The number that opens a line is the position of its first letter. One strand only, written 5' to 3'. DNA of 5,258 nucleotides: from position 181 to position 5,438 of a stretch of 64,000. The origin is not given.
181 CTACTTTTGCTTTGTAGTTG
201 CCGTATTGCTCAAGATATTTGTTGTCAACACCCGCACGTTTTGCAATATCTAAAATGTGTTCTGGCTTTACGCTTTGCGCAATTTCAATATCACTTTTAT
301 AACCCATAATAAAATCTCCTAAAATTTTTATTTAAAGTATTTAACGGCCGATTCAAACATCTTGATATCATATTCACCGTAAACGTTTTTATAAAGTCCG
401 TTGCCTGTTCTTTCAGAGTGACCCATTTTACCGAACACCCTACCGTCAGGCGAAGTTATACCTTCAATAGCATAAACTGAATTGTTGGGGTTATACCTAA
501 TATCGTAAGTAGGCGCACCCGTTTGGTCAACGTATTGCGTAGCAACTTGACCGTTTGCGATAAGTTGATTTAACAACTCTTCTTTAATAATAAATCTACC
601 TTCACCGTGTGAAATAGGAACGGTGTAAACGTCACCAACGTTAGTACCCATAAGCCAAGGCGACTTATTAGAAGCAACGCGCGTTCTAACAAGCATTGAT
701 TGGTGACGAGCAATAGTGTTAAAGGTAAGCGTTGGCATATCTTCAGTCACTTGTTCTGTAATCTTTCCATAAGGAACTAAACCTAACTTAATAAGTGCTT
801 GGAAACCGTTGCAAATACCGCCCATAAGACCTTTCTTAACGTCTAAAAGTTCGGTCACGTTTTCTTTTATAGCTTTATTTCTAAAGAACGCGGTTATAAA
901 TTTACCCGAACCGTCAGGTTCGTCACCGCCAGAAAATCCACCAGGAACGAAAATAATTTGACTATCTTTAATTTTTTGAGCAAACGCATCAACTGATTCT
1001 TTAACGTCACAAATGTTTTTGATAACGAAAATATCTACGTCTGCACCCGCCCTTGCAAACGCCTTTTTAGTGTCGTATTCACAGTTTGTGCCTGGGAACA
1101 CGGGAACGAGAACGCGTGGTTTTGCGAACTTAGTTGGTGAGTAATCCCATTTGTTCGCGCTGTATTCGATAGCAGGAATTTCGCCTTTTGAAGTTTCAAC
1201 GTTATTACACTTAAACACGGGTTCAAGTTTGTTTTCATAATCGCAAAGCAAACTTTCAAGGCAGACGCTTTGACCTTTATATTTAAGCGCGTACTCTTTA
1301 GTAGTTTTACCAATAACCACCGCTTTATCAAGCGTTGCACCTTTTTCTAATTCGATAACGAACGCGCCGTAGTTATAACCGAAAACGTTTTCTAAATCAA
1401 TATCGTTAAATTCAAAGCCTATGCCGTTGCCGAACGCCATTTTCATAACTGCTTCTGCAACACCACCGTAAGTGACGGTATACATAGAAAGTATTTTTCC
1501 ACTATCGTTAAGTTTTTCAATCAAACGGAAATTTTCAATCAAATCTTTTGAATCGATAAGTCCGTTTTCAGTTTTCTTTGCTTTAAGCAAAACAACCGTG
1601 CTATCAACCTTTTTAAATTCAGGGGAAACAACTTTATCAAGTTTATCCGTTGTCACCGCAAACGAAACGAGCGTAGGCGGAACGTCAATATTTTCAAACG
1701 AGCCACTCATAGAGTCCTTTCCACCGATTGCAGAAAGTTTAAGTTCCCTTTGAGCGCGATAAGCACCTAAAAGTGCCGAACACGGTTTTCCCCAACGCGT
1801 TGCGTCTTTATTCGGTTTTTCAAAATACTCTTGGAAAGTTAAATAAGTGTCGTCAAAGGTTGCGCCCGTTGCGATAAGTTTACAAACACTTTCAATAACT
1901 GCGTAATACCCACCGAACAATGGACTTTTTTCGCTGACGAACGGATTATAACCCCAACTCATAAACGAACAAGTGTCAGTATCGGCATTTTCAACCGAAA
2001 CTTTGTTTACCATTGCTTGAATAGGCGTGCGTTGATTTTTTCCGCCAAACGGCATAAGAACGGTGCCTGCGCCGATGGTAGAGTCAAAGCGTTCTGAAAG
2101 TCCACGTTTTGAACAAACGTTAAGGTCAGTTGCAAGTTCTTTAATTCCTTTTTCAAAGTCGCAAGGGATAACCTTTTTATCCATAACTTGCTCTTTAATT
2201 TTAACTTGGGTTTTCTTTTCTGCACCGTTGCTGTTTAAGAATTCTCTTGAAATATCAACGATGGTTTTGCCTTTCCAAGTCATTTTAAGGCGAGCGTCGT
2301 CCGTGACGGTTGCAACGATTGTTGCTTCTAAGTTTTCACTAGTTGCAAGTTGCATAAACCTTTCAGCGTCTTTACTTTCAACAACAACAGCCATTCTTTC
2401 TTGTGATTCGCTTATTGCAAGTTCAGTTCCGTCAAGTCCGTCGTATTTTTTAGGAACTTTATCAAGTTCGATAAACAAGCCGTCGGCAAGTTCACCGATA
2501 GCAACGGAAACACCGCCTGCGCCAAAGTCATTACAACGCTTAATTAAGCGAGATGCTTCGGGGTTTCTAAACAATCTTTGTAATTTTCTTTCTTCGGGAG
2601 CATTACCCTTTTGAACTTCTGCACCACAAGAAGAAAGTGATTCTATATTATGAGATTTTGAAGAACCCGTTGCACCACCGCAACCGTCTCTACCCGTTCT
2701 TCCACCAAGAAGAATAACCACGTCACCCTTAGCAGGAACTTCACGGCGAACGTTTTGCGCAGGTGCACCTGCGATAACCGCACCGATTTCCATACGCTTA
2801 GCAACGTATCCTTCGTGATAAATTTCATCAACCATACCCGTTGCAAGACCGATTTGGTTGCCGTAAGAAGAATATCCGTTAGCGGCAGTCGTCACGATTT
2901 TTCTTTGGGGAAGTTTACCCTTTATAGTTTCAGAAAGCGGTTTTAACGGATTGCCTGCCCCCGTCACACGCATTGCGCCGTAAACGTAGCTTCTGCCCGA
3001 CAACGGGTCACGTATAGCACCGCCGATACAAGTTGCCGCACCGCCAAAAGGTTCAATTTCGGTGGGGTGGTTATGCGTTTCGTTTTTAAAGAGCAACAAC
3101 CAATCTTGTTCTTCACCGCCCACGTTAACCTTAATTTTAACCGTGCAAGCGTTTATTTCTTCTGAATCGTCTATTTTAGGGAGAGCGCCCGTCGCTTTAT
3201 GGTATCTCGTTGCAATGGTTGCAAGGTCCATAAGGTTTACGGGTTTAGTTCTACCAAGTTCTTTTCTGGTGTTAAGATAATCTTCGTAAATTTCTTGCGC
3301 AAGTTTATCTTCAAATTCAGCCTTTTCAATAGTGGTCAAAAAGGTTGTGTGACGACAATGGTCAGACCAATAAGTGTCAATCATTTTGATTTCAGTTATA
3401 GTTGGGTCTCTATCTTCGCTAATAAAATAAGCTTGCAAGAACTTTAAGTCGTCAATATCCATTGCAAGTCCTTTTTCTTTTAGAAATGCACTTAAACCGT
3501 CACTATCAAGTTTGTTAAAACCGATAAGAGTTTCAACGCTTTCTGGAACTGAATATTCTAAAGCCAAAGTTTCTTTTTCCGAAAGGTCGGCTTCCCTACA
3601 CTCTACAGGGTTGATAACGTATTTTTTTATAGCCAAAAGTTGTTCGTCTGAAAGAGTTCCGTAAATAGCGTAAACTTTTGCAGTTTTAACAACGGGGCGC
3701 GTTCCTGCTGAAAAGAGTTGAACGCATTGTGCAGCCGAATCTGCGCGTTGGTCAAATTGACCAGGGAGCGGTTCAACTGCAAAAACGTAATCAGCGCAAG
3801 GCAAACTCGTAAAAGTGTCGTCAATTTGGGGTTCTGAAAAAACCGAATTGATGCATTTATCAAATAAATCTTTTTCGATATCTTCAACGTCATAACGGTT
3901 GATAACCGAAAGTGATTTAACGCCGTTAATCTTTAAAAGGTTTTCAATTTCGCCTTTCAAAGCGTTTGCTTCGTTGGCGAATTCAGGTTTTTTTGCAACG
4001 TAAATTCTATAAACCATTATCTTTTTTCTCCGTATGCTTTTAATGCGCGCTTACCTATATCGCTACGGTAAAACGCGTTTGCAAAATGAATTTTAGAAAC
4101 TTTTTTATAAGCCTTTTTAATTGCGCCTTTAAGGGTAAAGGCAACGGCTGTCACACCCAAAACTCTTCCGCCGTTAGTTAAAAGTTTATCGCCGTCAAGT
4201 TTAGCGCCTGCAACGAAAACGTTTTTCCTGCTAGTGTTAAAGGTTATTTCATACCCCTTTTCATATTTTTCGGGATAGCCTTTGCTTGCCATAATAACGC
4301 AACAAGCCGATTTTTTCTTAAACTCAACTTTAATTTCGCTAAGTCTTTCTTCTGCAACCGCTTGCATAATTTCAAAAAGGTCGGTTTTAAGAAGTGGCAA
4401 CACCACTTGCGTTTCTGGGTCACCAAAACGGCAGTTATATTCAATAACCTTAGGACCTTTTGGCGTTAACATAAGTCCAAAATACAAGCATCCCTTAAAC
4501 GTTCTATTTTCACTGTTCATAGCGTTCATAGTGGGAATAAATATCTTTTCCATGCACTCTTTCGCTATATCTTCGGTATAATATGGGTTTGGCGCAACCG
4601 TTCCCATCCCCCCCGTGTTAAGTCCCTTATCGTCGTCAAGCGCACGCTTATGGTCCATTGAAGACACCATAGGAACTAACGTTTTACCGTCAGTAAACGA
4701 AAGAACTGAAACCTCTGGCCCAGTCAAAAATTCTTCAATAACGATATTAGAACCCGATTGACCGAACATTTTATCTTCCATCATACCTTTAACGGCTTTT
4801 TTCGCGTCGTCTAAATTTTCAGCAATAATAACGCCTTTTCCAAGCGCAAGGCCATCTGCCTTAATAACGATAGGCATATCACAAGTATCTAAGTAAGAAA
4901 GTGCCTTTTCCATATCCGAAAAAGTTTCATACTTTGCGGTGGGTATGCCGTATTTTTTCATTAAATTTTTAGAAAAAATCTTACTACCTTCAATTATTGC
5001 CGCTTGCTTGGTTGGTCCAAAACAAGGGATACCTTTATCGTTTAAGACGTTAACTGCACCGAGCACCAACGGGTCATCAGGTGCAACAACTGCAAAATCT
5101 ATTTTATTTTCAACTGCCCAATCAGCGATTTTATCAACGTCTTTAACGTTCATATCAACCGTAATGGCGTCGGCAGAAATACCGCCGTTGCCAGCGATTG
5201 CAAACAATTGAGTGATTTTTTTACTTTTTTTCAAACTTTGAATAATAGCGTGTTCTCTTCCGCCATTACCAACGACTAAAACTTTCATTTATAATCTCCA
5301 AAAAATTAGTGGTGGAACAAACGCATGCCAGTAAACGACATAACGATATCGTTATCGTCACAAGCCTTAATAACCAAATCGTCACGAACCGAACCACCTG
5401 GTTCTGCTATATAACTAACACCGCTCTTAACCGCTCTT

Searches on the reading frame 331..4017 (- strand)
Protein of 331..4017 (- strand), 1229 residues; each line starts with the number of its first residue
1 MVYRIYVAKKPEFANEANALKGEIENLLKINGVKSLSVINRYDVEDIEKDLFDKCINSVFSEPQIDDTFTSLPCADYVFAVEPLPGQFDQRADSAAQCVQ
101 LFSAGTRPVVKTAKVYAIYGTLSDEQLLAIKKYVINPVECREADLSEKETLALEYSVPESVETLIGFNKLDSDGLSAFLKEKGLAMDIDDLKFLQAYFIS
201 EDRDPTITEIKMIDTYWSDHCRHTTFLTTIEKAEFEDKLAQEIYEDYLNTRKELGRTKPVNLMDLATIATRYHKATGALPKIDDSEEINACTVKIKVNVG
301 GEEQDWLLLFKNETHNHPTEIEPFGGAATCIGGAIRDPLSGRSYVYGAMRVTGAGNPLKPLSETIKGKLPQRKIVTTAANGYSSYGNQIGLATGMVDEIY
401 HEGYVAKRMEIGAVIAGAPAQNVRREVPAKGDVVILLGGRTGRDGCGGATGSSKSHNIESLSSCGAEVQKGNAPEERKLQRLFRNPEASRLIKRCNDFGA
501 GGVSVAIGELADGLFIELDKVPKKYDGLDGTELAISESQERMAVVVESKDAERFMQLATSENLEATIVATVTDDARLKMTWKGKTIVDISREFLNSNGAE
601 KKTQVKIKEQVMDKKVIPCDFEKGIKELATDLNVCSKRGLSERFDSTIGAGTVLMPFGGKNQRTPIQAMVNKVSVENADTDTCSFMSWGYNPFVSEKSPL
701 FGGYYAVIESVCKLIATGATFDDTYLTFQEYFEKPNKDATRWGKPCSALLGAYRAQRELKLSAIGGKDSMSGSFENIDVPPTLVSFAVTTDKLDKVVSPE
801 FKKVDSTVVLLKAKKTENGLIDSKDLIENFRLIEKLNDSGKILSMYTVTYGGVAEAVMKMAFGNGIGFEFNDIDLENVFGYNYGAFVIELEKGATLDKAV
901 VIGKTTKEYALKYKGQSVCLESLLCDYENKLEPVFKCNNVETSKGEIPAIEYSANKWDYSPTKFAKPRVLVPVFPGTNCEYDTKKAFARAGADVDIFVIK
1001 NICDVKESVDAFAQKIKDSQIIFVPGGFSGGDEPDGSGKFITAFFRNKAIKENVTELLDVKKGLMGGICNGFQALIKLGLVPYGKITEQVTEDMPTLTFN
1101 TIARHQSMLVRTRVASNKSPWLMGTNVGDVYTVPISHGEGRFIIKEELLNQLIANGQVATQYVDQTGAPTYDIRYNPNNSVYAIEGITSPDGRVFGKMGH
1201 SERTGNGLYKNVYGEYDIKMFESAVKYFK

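Call 82: search_protein_families(library=pfam, proteins=[window:331-4017:-], max_evalue=0.0001)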
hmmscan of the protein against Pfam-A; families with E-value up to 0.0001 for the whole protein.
window:331-4017:- (1229 aa): 3 families
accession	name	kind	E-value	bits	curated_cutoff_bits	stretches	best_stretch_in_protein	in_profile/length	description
PF13507.12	GATase_5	-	8.1e-81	271.4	27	1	966-1228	1-260/260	CobB/CobQ-like glutamine amidotransferase domain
PF02769.27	AIRS_C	-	3.8e-29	102.3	23.1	1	430-582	2-156/156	AIR synthase related protein, C-terminal domain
PF18072.6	FGAR-AT_linker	-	6.3e-11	43.1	26.6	1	178-223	4-49/50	Formylglycinamide ribonucleotide amidotransferase linker domain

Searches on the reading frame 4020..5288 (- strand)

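Call 82: search_protein_families(library=pfam, proteins=[window:4020-5288:-], max_evalue=0.0001)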
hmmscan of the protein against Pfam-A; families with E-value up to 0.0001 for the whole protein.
window:4020-5288:- (423 aa): 6 families
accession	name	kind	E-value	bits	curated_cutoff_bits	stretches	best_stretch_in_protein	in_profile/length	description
PF01071.24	GARS_A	-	4.1e-79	265.4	27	1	101-293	1-194/194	Phosphoribosylglycinamide synthetase, ATP-grasp (A) domain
PF02844.21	GARS_N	-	1.3e-33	116.1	29.5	1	1-100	1-100/100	Phosphoribosylglycinamide synthetase, N domain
PF02843.22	GARS_C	-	9.2e-31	106.5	34.8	1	328-414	1-92/92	Phosphoribosylglycinamide synthetase, C domain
PF02786.22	CPSase_L_D2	-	6e-08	32.9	19.8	1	104-242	3-138/211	Carbamoyl-phosphate synthase L chain, ATP binding domain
PF02222.28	ATP-grasp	-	7.3e-07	29.5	27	1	109-197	2-86/179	ATP-grasp domain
PF13535.11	ATP-grasp_4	-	9.7e-05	22.5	27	0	137-208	2-83/160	ATP-grasp domain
